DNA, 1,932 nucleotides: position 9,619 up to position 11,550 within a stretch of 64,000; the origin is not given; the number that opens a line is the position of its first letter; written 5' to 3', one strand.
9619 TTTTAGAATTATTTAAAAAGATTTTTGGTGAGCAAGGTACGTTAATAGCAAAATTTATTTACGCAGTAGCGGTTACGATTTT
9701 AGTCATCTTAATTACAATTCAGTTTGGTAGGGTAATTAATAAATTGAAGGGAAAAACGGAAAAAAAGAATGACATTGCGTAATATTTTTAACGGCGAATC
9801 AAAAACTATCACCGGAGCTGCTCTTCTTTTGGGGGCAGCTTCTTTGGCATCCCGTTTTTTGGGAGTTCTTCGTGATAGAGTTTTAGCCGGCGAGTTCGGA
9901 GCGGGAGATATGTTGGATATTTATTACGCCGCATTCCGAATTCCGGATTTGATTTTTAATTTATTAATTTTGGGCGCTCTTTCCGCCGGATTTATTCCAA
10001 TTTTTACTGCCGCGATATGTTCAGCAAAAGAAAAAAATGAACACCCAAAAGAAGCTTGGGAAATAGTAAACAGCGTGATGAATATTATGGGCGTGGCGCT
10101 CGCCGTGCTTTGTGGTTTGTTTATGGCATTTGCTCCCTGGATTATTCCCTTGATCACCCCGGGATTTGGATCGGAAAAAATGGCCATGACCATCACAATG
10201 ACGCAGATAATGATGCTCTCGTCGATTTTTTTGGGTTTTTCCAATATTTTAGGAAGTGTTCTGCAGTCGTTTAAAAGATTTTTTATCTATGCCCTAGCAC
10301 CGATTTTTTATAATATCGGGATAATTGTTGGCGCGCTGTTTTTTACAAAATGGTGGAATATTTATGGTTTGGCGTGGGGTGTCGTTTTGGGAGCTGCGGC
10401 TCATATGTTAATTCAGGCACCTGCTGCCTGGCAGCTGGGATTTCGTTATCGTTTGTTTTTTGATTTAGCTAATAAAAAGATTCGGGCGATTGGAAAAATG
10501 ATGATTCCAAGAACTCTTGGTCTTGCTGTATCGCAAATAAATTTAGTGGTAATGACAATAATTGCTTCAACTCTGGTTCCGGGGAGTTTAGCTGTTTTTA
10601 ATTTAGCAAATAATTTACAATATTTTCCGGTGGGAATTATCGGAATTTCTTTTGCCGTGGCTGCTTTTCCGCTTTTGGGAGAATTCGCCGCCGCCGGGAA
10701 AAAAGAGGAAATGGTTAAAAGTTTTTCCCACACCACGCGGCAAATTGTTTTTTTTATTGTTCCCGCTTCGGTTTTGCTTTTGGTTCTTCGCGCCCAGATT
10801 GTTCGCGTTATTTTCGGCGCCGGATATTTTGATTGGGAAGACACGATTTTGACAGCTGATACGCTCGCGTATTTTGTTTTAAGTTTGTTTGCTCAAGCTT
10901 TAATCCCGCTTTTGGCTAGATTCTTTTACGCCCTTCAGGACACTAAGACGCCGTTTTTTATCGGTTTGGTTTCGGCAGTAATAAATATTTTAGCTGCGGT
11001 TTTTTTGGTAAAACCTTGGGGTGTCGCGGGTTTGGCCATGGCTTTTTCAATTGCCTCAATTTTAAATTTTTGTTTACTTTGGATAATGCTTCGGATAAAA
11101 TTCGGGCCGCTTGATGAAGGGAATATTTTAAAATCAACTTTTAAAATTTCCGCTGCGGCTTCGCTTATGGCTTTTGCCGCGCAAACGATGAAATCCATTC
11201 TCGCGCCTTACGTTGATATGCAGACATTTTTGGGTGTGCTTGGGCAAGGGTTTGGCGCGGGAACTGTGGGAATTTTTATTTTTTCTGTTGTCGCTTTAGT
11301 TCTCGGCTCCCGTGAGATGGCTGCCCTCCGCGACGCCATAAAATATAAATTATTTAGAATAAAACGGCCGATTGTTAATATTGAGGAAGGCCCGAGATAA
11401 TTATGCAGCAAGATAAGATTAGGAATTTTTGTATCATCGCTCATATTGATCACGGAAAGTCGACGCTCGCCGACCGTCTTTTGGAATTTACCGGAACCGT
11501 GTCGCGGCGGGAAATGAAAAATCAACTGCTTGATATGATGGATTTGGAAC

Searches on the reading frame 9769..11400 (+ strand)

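Call 67: search_protein_families(library=pfam, proteins=[window:9769-11400:+], max_evalue=0.00001)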
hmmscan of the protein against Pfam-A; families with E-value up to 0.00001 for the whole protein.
window:9769-11400:+ (543 aa): 2 families
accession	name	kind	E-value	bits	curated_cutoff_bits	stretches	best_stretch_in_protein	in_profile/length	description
PF03023.19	MurJ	-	5.3e-100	335.6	27.4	1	41-488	3-447/451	Lipid II flippase MurJ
PF01554.23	MatE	-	1e-09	38.7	24.9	1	258-410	12-159/161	MatE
